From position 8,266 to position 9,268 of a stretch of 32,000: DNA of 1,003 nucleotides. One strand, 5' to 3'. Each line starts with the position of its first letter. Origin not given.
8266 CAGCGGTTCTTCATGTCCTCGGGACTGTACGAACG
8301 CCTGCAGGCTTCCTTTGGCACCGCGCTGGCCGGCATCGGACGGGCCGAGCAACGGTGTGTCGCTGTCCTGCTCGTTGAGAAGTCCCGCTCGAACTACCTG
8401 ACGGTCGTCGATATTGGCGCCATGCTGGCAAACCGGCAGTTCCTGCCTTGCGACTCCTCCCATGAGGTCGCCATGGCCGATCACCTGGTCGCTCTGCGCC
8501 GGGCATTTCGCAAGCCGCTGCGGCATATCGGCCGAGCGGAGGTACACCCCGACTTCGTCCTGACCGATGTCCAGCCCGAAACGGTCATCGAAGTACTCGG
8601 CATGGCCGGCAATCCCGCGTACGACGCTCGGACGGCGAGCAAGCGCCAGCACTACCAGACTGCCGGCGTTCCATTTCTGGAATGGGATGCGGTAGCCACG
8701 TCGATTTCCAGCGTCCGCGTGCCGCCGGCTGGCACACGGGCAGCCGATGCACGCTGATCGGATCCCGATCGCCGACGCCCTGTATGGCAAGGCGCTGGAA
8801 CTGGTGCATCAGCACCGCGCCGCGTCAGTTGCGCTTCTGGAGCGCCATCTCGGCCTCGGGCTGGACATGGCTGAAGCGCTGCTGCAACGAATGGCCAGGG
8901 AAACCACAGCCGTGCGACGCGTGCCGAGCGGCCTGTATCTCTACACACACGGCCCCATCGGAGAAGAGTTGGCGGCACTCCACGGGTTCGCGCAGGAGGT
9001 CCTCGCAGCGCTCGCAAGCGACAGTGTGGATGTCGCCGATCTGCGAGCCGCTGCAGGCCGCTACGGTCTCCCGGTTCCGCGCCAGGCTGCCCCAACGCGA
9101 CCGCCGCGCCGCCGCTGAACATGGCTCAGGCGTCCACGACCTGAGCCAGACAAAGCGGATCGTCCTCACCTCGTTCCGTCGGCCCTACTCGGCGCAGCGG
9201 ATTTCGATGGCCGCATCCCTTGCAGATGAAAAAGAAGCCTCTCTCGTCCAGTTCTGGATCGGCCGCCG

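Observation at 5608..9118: Translationally coupled operon: small ORF, UvrD-like helicase, DUF1173-like Cys-cluster/nuclease-like protein, FtsK-gamma winged helix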

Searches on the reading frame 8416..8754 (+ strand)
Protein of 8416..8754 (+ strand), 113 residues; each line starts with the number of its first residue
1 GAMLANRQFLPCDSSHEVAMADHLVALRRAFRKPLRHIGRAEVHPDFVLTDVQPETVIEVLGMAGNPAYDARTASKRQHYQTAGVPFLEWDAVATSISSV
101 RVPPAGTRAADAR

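Call 39: search_protein_families(library=pfam, alignment_id=A2, max_evalue=1)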
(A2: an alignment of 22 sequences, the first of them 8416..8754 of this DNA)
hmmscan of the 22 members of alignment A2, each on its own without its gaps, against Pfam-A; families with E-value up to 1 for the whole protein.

A. member 1, window:8416-8754:+ (113 aa): 3 families
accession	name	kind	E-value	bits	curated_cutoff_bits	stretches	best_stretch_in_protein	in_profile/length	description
PF06666.16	DUF1173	-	1e-05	25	25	1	3-72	296-367/386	Protein of unknown function (DUF1173)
PF10881.14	DUF2726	-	0.018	15.2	24.7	1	42-94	56-112/126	Protein of unknown function (DUF2726)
PF14982.11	UPF0731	-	0.1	13.2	27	1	3-45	36-77/78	UPF0731 family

B. families by the number of members that match (of 22 scanned): 13 families
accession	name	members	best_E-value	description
PF06666.16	DUF1173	22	1.4e-08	Protein of unknown function (DUF1173)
PF05685.18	Uma2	5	0.0044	Putative restriction endonuclease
PF10881.14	DUF2726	4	0.018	Protein of unknown function (DUF2726)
PF05626.16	DUF790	2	0.015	Protein of unknown function (DUF790)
PF14982.11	UPF0731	2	0.1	UPF0731 family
PF07825.17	Exc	1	0.017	Excisionase-like protein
PF15058.11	Speriolin_N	1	0.075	Speriolin N terminus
PF03852.21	Vsr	1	0.11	DNA mismatch endonuclease Vsr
PF06356.17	DUF1064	1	0.13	Protein of unknown function (DUF1064)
PF13986.11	DUF4224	1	0.22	Domain of unknown function (DUF4224)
PF17265.7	DUF5331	1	0.23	Family of unknown function (DUF5331)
PF14698.11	ASL_C2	1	0.26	Argininosuccinate lyase C-terminal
PF23383.1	Beta-prop_IFT140_1st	1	0.26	IFT140 first beta-propeller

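Call 52: predict_structure(alignment_id=A2)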
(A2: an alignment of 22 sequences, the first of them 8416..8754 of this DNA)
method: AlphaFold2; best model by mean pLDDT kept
length: 113 residues; sequences in the alignment: 22
mean_pLDDT: 87.1   pTM: 0.79
mean pLDDT of the five models: 87.1, 85.4, 85.3, 84.5, 83.4
residues with pLDDT >= 90: 78; 70-90: 19; 50-70: 13; < 50: 3
segments of 3 or more residues with pLDDT < 50: 111-113
pLDDT, mean of each block of 10 residues (from residue 1): 68 92 95 79 88 95 92 93 95 96 79 42
secondary structure, 60 per line:
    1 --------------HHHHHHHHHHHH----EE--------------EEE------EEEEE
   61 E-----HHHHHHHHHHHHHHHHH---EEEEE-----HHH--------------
elements in order: H15-26 E47-49 E56-61 H67-83 E87-91

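Call 57: fold_search(model_id=the predicted structure, library=pdb)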
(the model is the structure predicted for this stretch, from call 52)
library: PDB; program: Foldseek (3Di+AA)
matches with E <= 10: 922; with E <= 0.001: 0
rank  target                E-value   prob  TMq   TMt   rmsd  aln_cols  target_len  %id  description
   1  6p66_B                1.5e-03  1.00  0.46  0.14   4.8        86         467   20  The crystal structure of the XPB complex with Bax1 from Archaeoglobus fulgidus at 3.0 Angstrom resolution (released 2020-06-17)
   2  6p4o_F                1.6e-02  0.97  0.45  0.13   4.9        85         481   19  Complex of XPB helicase with Bax1 endonuclease from Sulfurisphaera tokodaii at 3.15 Angstroms resolution (released 2020-06-03)
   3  6p4w_B                3.3e-02  0.94  0.47  0.17   8.7        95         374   17  XPB helicase in a complex with truncated Bax1 from Sulfurisphaera tokodaii at 2.96 Angstrom resolution (released 2020-06-03)
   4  7eww_A                4.1e-02  0.44  0.30  0.22  11.2       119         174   13  Crystal structure of Ebinur Lake virus cap snatching endonuclease (N52A mutant) (released 2022-01-26)
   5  9nl2_A                4.3e-02  0.80  0.37  0.05   6.1        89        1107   16  Structure of R2 retrotransposon protein from Platysternon megacephalum initiating target-primed reverse transcription (released 2025-06-18)
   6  2xi5_A                4.7e-02  0.69  0.35  0.24   5.7        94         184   14  N-terminal endonuclease domain of La Crosse virus L-protein (released 2010-10-06)
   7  6p4o_D                5.0e-02  0.94  0.45  0.13   3.9        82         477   20  Complex of XPB helicase with Bax1 endonuclease from Sulfurisphaera tokodaii at 3.15 Angstroms resolution (released 2020-06-03)
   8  6p4o_B                5.3e-02  0.91  0.44  0.13   4.1        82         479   21  Complex of XPB helicase with Bax1 endonuclease from Sulfurisphaera tokodaii at 3.15 Angstroms resolution (released 2020-06-03)
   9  7ori_A                5.7e-02  0.35  0.25  0.03   8.1        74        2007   15  La Crosse virus polymerase at replication late-elongation stage (released 2022-02-16)
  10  8iby_C                6.5e-02  0.77  0.39  0.08   6.4       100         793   13  Structure of R2 with 5'ORF (released 2023-09-20)
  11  2xi5_C                6.5e-02  0.72  0.37  0.27   4.9        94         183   14  N-terminal endonuclease domain of La Crosse virus L-protein (released 2010-10-06)
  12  6z6g_A                7.0e-02  0.33  0.25  0.02   8.2        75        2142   17  Cryo-EM structure of La Crosse virus polymerase at pre-initiation stage (released 2020-07-29)
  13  4qbn_A                7.5e-02  0.87  0.44  0.51   3.8        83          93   18  VRR_NUC domain (released 2014-09-10)
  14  7ex0_B                7.5e-02  0.41  0.33  0.24  11.0       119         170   13  Crystal structure of Ebinur Lake virus cap snatching endonuclease (K108A mutant) (released 2022-01-26)
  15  7ewu_D                7.5e-02  0.30  0.30  0.21  11.2       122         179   13  Crystal structure of Ebinur Lake virus cap snatching endonuclease (WT) (released 2022-01-26)
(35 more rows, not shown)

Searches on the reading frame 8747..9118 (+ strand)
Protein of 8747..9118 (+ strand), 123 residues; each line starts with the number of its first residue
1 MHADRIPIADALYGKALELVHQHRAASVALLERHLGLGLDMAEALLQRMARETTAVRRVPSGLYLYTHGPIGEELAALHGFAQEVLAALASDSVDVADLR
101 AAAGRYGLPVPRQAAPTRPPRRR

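Call 3: search_protein_families(library=pfam, proteins=[window:8747-9118:+], max_evalue=0.1)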
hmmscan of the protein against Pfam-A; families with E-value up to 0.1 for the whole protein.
window:8747-9118:+ (123 aa): 1 family
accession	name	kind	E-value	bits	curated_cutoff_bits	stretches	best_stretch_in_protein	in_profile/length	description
PF09397.16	FtsK_gamma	-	1.2e-05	25.3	30.6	1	10-52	4-46/63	Ftsk gamma domain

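Call 4: search_protein_families(library=ncbifam, proteins=[window:8747-9118:+], max_evalue=0.1)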
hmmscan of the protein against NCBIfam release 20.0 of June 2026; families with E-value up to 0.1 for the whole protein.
window:8747-9118:+ (123 aa): 0 families

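Call 5: search_protein_families(library=padloc, proteins=[window:8747-9118:+], max_evalue=0.1)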
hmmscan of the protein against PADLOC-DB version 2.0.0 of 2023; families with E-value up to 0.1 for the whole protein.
window:8747-9118:+ (123 aa): 0 families

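Call 34: search_protein_families(library=phrogs, proteins=[window:8747-9118:+], max_evalue=0.01)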
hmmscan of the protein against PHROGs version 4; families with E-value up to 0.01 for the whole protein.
window:8747-9118:+ (123 aa): 2 families
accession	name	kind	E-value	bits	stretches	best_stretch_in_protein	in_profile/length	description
phrog_13700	-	moron, auxiliary metabolic gene and host takeover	0.0031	17.9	1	8-51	63-106/284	FtsK/SpoIIIE-like protein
phrog_36563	-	unknown function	0.0032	18.2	1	9-50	182-223/254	-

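Call 42: search_protein_families(library=pfam, alignment_id=A3, max_evalue=0.1)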
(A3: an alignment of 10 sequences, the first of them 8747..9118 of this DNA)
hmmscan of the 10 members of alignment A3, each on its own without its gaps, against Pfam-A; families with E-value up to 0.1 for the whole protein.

A. member 1, window:8747-9118:+ (123 aa): 1 family
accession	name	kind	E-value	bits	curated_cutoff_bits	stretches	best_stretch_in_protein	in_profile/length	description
PF09397.16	FtsK_gamma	-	1.2e-05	25.3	30.6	1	10-52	4-46/63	Ftsk gamma domain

B. families by the number of members that match (of 10 scanned): 5 families
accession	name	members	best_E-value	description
PF09397.16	FtsK_gamma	10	2.6e-10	Ftsk gamma domain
PF06163.17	DUF977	1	0.015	Bacterial protein of unknown function (DUF977)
PF01047.28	MarR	1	0.019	MarR family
PF09312.16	SurA_N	1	0.021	SurA N-terminal domain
PF05683.17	Fumerase_C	1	0.07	Fumarase C-terminus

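Call 43: search_solved_structures(query=A3, max_evalue=1, show_alignments=2)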
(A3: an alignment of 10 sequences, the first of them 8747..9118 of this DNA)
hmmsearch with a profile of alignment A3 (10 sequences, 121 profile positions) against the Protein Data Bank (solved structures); distinct sequences matched with E-value up to 1: 17.
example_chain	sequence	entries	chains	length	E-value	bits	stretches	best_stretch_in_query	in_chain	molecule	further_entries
2j5o_A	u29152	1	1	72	9.7e-07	32.2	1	9-51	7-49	DNA TRANSLOCASE FTSK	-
2ve8_A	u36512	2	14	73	1e-06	32.2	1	9-51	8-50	DNA TRANSLOCASE FTSK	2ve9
2j5p_A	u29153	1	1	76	1e-06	32.1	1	6-57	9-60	DNA TRANSLOCASE FTSK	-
5dcf_A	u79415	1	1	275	4.8e-06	30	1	7-55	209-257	Tyrosine recombinase XerD,DNA translocase FtsK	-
2iut_A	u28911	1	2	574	1.9e-05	28.1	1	9-51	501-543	DNA TRANSLOCASE FTSK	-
2ius_A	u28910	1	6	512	3.3e-05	27.3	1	8-55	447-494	DNA TRANSLOCASE FTSK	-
6t4q_SZ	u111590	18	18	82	0.0063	19.9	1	6-54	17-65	40S ribosomal protein S25-A | 40S ribosomal protein S25 | Small ribosomal subunit protein eS25A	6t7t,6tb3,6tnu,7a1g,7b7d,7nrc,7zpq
4uer_8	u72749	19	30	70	0.0064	19.9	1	6-54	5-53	ES25 | 40S ribosomal protein S25-A | Small ribosomal subunit protein eS25A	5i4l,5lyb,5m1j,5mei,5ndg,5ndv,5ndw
6i7o_K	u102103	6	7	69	0.0078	19.6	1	7-54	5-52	40S ribosomal protein S25-A | RPS25A isoform 1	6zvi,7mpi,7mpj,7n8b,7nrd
8ut0_AA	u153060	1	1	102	0.01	19.3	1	6-54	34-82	40S ribosomal protein S25-A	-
6snt_Z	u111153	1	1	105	0.011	19.1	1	6-54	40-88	40S ribosomal protein S25-A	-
4u3m_D5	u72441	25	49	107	0.011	19.1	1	6-54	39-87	40S ribosomal protein S25-A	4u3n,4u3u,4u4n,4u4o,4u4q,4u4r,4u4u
3j6x_25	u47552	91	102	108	0.012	19.1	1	6-54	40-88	40S ribosomal protein S25 | 40S ribosomal protein rpS25 (S25e) | 40S ribosomal protein S25-A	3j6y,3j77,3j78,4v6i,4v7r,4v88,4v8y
4v92_BZ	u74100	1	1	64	0.017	18.6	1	9-54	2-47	ES25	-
6wdr_Z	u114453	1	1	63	0.018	18.5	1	9-54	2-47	40S ribosomal protein S25-A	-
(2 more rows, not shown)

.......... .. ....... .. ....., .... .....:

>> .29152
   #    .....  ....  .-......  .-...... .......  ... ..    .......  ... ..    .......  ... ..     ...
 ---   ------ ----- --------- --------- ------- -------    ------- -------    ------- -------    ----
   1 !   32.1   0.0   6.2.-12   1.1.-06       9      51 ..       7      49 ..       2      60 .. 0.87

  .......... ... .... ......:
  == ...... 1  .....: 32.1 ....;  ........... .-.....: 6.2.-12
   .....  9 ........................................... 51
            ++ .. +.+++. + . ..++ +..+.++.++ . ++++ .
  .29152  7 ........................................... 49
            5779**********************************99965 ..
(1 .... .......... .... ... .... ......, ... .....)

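Call 71: search_dna_similar(query=window:8747-9118:+, collection=plasmids, mode=protein, max_rows=40, rows=spread, max_evalue=0.001)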
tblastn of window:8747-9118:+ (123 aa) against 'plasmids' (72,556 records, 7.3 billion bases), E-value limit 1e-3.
Records with a match: 20; places in all: 20; records where one place covers at least 80% of the query: 16.
Best place of each record, by identity: >=99% 2; 95-99% 1; 80-90% 1; 60-80% 9; <60% 7.
By first word of the organism name: Cupriavidus 20.
By predicted mobility (MOB-suite, as given by PLSDB): conjugative 15; non-mobilizable 3; mobilizable 2.
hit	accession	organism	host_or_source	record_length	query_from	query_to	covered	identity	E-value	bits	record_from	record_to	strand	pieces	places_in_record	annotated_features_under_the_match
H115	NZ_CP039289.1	Cupriavidus necator H16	single cell,sludge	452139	1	108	88%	100.0%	2e-50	177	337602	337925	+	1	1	hypothetical protein | DUF1173 family protein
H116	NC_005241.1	Cupriavidus necator H16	-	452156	1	108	88%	100.0%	2e-50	177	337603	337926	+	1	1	hypothetical protein | DUF1173 family protein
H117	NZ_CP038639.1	Cupriavidus oxalaticus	whole organism,sewage sludge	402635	1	108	88%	95.4%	2e-48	172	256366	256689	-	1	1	hypothetical protein | DUF1173 family protein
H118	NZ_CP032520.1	Cupriavidus oxalaticus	cell culture,activated sludge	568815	1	108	88%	83.3%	9e-41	150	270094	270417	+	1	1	hypothetical protein | DUF1173 family protein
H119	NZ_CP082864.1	Cupriavidus pauculus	-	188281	1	108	88%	73.1%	4e-33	128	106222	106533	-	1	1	DNA translocase FtsK | DUF1173 family protein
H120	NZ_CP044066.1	Cupriavidus pauculus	Homo sapiens,clinical isolate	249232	9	108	81%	73.0%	1e-28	115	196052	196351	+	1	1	hypothetical protein | DUF1173 family protein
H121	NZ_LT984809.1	Cupriavidus taiwanensis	-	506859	1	108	88%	63.9%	6e-28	113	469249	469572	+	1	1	DNA translocase FtsK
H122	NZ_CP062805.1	Cupriavidus basilensis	Cell culture,Sediment of a freshwater ...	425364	1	108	88%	63.9%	2e-26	109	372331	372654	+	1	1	DNA translocase FtsK | DUF1173 family protein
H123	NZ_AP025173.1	Cupriavidus sp. P-10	-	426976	1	108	88%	63.9%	2e-26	109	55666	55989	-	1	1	DNA translocase FtsK | DUF1173 family protein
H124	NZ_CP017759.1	Cupriavidus necator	whole organism,soil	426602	1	108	88%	63.0%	4e-27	110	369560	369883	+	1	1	DNA translocase FtsK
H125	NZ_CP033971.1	Cupriavidus pauculus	Homo sapiens,clinical isolate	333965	9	108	81%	61.0%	3e-23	100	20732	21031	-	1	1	hypothetical protein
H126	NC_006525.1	Cupriavidus metallidurans CH34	-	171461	8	108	82%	58.4%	8e-24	101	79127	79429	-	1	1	hypothetical protein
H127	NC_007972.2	Cupriavidus metallidurans CH34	-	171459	8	108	82%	58.4%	8e-24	101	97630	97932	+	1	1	hypothetical protein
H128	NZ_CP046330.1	Cupriavidus metallidurans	sedimentation pond in a zinc factory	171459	8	108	82%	58.4%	8e-24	101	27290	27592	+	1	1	hypothetical protein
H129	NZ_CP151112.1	Cupriavidus metallidurans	-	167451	8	108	82%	58.4%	4e-23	100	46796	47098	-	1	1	hypothetical protein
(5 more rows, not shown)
